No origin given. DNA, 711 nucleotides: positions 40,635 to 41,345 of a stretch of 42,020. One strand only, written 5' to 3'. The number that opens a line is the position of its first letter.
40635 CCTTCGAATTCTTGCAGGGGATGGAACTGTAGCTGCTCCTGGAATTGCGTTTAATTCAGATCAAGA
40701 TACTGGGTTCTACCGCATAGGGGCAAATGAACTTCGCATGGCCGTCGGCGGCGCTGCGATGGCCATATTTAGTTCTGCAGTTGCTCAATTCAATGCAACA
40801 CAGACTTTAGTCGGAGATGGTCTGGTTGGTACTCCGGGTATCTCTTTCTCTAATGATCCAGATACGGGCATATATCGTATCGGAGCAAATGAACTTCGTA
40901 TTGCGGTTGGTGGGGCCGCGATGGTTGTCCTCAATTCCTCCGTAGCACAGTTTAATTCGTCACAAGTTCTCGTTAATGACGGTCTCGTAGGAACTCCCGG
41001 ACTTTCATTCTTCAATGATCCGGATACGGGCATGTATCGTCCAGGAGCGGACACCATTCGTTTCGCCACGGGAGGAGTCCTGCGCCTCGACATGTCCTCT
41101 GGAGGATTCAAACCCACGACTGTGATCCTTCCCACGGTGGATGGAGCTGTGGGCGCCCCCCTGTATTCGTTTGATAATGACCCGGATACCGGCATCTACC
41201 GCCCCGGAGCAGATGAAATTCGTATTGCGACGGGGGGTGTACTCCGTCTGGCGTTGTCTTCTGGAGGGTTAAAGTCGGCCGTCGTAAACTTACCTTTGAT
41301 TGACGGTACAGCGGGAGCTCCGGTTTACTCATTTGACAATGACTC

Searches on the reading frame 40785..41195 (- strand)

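Call 108: search_protein_families(library=pfam, proteins=[window:40785-41195:-], max_evalue=0.1)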
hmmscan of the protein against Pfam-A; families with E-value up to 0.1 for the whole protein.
window:40785-41195:- (136 aa): 1 family
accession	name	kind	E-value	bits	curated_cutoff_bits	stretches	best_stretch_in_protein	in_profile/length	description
PF08944.16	p47_phox_C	-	0.0069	16.3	27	0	116-128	2-14/33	NADPH oxidase subunit p47Phox, C terminal domain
